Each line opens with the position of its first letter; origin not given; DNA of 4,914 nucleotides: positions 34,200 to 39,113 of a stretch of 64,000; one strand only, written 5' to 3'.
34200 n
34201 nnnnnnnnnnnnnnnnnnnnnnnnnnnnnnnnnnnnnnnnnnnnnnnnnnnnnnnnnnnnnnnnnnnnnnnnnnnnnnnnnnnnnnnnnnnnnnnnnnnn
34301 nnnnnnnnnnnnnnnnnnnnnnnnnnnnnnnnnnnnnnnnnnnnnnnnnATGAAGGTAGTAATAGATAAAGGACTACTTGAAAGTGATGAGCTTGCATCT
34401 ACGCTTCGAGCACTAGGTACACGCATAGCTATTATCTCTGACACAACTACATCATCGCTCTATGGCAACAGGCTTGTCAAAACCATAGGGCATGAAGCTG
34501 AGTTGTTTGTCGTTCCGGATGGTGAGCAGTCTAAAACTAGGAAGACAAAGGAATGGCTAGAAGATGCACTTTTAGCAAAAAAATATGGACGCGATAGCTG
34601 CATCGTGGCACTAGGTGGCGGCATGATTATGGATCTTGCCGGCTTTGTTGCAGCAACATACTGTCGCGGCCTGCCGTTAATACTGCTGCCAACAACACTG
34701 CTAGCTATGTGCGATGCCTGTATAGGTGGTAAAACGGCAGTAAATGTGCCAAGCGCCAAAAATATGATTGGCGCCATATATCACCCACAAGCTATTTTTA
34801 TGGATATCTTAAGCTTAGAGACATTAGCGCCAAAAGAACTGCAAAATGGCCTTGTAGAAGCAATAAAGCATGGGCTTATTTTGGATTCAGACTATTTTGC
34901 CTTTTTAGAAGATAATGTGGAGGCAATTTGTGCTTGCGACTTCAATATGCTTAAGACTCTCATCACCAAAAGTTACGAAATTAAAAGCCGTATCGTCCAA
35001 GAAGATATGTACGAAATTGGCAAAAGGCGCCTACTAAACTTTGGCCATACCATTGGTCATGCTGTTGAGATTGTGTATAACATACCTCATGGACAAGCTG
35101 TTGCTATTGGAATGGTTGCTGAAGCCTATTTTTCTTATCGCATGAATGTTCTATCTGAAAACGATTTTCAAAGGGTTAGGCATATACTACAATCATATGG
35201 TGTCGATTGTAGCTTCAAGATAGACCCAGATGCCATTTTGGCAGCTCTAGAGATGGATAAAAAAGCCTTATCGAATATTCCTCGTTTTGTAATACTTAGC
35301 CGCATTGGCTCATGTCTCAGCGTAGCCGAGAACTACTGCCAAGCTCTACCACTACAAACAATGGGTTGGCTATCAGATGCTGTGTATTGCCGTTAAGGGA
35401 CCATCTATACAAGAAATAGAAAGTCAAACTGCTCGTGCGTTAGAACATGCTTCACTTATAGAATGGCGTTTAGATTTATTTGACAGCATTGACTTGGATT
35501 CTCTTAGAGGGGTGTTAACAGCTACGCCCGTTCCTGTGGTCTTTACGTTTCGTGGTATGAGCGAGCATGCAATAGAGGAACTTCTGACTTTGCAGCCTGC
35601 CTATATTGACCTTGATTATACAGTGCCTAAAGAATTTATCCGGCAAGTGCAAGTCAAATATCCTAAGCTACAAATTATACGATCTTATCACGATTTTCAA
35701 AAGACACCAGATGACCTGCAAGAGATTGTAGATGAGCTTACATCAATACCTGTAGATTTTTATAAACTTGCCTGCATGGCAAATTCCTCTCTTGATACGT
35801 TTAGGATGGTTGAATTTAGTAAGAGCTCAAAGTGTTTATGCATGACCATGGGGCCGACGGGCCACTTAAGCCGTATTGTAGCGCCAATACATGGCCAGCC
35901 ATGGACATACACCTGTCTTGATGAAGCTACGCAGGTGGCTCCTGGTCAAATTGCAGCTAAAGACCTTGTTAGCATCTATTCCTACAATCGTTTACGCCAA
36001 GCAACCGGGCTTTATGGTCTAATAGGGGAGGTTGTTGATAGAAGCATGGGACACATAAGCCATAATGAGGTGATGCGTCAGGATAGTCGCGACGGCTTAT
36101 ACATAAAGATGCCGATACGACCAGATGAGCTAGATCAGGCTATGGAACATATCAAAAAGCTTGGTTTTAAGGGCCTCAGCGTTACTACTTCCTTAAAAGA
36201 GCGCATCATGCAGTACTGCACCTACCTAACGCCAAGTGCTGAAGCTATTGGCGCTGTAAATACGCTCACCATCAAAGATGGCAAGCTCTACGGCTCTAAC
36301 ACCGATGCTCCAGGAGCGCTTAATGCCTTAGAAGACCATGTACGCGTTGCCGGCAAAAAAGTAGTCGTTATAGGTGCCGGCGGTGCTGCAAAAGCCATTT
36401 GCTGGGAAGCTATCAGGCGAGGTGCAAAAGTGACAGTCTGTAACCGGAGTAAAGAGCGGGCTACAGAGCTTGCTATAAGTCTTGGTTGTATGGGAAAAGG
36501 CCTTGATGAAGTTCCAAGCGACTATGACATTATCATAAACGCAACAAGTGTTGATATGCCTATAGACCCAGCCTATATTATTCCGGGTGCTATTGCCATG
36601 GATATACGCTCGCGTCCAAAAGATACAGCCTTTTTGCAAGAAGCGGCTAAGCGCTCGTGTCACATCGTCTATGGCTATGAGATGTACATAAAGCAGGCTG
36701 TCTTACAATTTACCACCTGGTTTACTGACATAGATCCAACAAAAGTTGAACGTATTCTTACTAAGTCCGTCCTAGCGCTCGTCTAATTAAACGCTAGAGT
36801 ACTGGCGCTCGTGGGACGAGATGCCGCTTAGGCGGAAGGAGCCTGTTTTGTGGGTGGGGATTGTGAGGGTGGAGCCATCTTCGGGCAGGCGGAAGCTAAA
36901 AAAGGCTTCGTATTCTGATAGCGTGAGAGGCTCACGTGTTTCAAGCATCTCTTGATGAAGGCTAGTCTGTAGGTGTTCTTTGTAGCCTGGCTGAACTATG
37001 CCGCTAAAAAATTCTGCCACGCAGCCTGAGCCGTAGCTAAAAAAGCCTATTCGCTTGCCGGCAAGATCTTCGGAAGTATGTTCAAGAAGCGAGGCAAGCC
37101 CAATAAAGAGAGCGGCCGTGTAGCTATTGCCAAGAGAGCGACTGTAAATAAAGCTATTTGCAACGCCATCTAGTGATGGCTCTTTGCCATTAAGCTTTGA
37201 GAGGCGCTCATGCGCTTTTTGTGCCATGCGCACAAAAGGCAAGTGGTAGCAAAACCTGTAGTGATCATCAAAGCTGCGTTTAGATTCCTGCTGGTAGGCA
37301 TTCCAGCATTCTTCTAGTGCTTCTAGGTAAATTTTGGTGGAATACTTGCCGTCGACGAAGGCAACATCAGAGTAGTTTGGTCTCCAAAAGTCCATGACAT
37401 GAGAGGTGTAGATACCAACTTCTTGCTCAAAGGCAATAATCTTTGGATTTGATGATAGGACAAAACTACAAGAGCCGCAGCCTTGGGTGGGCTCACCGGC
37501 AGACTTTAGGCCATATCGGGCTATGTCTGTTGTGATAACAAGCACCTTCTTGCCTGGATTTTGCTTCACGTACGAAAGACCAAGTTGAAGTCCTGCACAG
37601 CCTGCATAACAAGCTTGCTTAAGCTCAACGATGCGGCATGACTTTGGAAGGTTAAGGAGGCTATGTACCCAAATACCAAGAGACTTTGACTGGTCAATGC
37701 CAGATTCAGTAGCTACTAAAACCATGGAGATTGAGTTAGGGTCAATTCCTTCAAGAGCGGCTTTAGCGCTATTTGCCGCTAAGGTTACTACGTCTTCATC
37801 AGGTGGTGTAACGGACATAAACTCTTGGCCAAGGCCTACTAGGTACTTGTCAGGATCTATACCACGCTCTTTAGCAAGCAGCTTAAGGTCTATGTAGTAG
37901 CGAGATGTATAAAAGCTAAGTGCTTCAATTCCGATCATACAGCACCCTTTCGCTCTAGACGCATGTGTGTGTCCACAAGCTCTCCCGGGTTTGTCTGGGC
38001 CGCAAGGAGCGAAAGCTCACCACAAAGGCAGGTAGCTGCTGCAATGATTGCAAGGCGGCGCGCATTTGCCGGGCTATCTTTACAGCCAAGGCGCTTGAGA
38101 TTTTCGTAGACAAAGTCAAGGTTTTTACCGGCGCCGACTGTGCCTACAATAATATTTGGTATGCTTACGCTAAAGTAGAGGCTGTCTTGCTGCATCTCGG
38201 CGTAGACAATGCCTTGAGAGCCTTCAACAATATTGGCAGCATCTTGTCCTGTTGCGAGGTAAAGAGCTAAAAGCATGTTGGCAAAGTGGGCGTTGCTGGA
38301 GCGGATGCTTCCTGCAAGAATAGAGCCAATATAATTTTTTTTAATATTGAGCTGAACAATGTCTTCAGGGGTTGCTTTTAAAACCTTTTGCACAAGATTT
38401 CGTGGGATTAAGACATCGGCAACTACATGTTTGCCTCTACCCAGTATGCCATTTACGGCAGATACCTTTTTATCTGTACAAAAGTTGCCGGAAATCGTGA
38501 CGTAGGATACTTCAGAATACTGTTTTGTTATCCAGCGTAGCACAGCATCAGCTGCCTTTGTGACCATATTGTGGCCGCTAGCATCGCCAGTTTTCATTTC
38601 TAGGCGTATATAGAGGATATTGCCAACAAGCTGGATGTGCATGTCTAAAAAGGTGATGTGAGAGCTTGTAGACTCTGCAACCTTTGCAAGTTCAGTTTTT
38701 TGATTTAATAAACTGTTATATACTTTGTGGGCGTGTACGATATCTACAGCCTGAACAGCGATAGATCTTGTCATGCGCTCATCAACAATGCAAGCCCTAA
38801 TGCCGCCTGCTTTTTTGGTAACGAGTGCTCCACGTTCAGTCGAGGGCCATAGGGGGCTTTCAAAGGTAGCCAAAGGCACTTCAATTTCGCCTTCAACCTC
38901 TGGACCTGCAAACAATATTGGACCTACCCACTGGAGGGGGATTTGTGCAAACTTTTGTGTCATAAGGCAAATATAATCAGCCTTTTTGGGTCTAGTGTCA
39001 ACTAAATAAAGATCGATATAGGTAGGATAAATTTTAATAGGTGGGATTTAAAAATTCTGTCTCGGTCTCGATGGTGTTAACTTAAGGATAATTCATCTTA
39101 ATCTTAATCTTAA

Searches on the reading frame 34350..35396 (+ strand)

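Call 49: search_protein_families(library=pfam, proteins=[window:34350-35396:+], max_evalue=0.00001)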
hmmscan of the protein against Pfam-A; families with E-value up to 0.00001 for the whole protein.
window:34350-35396:+ (348 aa): 4 families
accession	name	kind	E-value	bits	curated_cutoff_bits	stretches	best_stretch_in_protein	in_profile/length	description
PF24621.2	DHQS_C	-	4.9e-41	140.5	27.6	1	167-306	1-144/144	3-dehydroquinate synthase C-terminal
PF01761.26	DHQ_synthase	-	5.9e-41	139.2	24.2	1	53-165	2-114/115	3-dehydroquinate synthase N-terminal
PF00465.25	Fe-ADH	-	4e-07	30.2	31.3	1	13-116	12-130/168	Iron-containing alcohol dehydrogenase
PF13685.12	Fe-ADH_2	-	4.2e-07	30.5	28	1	18-117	16-108/149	Iron-containing alcohol dehydrogenase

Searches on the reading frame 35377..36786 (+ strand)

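Call 50: search_protein_families(library=pfam, proteins=[window:35377-36786:+], max_evalue=0.00001)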
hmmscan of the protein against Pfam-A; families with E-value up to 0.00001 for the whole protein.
window:35377-36786:+ (469 aa): 3 families
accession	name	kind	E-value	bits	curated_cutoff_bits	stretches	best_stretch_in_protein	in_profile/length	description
PF01487.21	DHquinase_I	-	1.8e-35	123.5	22.2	1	3-201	1-230/230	Type I 3-dehydroquinase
PF08501.16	Shikimate_dh_N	-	1.7e-18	67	27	1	215-297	1-83/83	Shikimate dehydrogenase substrate binding domain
PF01488.26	Shikimate_DH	-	3.5e-09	37.3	24.3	1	323-396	9-89/138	Shikimate / quinate 5-dehydrogenase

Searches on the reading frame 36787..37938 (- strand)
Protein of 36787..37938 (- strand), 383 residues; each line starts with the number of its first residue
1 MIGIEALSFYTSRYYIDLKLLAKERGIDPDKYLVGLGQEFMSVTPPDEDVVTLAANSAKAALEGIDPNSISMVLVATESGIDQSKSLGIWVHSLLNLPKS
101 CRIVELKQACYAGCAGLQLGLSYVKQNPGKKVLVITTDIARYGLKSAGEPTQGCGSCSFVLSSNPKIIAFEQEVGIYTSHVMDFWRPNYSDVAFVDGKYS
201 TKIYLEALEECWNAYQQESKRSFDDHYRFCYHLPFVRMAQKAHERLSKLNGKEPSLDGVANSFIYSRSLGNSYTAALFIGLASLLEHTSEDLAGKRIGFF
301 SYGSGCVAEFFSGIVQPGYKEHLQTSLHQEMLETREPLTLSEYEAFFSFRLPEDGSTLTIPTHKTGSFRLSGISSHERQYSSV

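Call 50: search_protein_families(library=pfam, proteins=[window:36787-37938:-], max_evalue=0.00001)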
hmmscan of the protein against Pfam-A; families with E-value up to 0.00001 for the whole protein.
window:36787-37938:- (383 aa): 2 families
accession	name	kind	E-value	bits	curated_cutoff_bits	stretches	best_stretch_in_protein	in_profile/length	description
PF08540.16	HMG_CoA_synt_C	-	6.4e-27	95.3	25.1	2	259-344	144-235/280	Hydroxymethylglutaryl-coenzyme A synthase C terminal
PF01154.23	HMG_CoA_synt_N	-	3.5e-15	56.8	25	1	2-162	5-170/174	Hydroxymethylglutaryl-coenzyme A synthase N terminal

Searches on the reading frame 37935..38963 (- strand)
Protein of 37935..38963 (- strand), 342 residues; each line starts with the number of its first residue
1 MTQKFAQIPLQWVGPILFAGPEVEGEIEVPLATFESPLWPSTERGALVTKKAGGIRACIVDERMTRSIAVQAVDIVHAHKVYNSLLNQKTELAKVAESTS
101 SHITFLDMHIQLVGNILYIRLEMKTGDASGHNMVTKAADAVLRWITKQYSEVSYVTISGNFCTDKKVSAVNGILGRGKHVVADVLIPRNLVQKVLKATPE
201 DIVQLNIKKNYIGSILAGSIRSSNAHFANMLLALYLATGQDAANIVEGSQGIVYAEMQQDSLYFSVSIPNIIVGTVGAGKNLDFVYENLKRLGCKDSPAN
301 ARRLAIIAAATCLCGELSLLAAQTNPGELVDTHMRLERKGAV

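Call 50: search_protein_families(library=pfam, proteins=[window:37935-38963:-], max_evalue=0.00001)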
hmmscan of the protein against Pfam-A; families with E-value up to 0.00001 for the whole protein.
window:37935-38963:- (342 aa): 1 family
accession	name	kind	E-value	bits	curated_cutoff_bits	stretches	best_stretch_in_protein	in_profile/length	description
PF00368.23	HMG-CoA_red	-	2.5e-88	297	27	1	6-338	41-368/368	Hydroxymethylglutaryl-coenzyme A reductase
